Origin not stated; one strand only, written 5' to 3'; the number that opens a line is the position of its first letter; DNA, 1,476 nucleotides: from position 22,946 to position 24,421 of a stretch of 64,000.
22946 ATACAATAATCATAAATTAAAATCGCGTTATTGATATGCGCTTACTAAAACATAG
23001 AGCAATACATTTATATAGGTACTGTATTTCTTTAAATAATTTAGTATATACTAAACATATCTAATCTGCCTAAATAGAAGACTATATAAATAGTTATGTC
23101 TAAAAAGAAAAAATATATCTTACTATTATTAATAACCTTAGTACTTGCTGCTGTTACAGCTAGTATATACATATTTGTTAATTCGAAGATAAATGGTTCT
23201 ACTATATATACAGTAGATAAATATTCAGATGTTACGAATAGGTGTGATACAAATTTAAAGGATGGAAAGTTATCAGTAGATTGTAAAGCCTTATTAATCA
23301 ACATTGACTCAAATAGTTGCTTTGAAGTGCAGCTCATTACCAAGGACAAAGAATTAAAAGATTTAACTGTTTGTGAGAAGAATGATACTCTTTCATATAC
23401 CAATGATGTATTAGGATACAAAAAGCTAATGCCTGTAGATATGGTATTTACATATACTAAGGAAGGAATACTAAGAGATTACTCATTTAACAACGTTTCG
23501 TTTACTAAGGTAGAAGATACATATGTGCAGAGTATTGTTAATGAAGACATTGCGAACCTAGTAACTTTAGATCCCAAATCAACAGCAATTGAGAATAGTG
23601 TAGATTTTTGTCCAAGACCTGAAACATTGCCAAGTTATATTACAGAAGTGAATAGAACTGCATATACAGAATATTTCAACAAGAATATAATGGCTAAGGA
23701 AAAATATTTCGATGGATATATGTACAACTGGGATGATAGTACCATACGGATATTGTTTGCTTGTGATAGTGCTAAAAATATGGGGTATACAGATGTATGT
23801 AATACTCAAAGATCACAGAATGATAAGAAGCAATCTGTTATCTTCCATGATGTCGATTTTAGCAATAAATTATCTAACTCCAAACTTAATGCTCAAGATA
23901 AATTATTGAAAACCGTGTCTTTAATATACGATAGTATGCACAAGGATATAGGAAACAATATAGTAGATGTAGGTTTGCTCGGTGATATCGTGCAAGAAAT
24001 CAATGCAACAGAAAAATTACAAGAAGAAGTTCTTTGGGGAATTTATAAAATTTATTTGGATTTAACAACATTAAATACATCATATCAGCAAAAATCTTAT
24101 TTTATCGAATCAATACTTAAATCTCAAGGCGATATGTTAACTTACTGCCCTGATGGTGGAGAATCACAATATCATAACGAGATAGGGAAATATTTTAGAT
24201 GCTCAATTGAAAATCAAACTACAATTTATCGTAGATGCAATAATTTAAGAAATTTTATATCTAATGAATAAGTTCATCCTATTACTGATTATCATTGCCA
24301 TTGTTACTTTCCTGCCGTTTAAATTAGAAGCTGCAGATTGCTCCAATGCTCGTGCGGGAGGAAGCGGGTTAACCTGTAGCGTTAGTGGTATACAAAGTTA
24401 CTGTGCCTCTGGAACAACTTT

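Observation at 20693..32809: Candidate disulfide-dependent cell-surface system: a Trx-CcdA fusion plus tandemly duplicated anchored/secreted Cys-rich gene pairs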

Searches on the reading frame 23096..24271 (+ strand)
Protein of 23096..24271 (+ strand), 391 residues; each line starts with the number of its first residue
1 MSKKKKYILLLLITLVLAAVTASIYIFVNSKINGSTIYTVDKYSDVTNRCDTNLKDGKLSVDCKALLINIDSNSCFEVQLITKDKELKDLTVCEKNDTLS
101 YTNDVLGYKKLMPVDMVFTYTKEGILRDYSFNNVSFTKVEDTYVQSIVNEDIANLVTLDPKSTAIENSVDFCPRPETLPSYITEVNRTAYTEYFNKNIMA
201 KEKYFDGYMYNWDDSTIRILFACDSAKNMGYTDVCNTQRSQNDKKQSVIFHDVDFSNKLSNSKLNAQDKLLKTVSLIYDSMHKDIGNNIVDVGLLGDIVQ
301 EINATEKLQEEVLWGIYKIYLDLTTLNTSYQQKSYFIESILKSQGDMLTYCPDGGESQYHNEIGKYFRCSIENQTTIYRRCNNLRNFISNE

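Call 3: search_protein_families(library=pfam, proteins=[window:23096-24271:+], max_evalue=1)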
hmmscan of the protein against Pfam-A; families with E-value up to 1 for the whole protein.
window:23096-24271:+ (391 aa): 2 families
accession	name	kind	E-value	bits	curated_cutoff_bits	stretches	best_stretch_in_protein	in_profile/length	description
PF15216.11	TSLP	-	0.051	14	27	1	129-178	1-48/125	Thymic stromal lymphopoietin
PF08139.17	LPAM_1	-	0.94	10.5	20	0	5-19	2-16/18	Prokaryotic membrane lipoprotein lipid attachment site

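Call 9: search_protein_families(library=ncbifam, proteins=[window:23096-24271:+], max_evalue=1)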
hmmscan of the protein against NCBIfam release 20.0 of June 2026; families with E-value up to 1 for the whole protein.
window:23096-24271:+ (391 aa): 0 families

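Call 12: find_homologous_proteins(query=window:23096-24271:+)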
Query window:23096-24271:+ (391 aa): 53 proteins with E <= 0.001 among 2707 candidates.
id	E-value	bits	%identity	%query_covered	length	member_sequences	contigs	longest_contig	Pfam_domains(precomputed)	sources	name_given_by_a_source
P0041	4.4e-256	867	100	100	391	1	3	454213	-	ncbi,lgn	-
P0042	3.2e-130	452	59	96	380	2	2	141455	-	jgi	jgi:hypothetical protein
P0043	1.7e-115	404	53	99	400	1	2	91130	-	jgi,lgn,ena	-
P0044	9.1e-109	382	51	94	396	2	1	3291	-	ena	-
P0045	1.0e-108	382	58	77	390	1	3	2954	-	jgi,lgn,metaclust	metaclust:\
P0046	3.1e-107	377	51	99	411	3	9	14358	-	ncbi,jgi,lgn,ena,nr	ncbi:MAG: hypothetical protein UR14_C0010G0002 [candidate division TM6 bacterium GW2011_GWE2_31_21]|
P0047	7.2e-107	376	58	82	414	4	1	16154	-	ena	-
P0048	2.3e-106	374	48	99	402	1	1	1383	-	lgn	-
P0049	1.1e-105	372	53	86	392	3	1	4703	-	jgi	-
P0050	3.0e-105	370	49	97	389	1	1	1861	-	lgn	-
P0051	4.0e-105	370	59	82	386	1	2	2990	-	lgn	-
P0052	5.8e-102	359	46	99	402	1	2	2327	-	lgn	-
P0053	8.5e-101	356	51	96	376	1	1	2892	-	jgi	jgi:hypothetical protein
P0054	6.8e-100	353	49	99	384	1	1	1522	-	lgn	-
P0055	5.8e-99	350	48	99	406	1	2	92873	-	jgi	-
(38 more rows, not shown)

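Call 26: search_solved_structures(query=A2, max_evalue=10)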
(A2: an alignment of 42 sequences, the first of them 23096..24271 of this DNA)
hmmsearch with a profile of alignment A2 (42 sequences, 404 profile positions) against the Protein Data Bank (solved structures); distinct sequences matched with E-value up to 10: 2.
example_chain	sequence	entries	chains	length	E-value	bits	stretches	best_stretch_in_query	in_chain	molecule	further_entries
6m6t_A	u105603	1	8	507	0.12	14.6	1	189-294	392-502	4-alpha-glucanotransferase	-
1eq1_A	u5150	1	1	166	1.5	11.1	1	248-365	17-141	APOLIPOPHORIN-III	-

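Call 29: predict_structure(alignment_id=A2)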
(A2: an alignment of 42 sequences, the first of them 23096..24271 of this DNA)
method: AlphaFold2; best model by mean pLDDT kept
length: 391 residues; sequences in the alignment: 42
mean_pLDDT: 83.7   pTM: 0.79
mean pLDDT of the five models: 83.7, 83.6, 82.5, 81.5, 73.8
residues with pLDDT >= 90: 166; 70-90: 162; 50-70: 48; < 50: 15
segments of 3 or more residues with pLDDT < 50: 29-35, 351-356
pLDDT, mean of each block of 10 residues (from residue 1): 81 92 63 60 91 91 92 86 89 87 80 94 83 94 91 94 93 95 98 98 94 89 93 81 55 67 70 92 79 86 84 88 86 84 59 55 85 78 87 67
secondary structure, 60 per line:
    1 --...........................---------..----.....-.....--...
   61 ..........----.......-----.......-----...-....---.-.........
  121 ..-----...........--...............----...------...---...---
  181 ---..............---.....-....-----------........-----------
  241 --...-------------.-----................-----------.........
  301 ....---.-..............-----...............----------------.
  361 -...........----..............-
elements in order: H3-29 H45-49 E51-55 E58-70 E75-81 E87-93 E99-101 H103-106 E112-122 E128-138 H141-155 H184-197 H201-205 H207-210 H222-229 H265-280 H292-304 H310-323 H329-343 H362-372 H377-390

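Call 86: search_protein_families(library=phrogs, proteins=[window:23096-24271:+], max_evalue=0.01)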
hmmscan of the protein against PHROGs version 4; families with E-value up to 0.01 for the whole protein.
window:23096-24271:+ (391 aa): 0 families

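Call 87: search_protein_families(library=padloc, proteins=[window:23096-24271:+], max_evalue=0.01)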
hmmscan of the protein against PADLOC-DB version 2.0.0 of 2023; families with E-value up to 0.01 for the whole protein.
window:23096-24271:+ (391 aa): 0 families
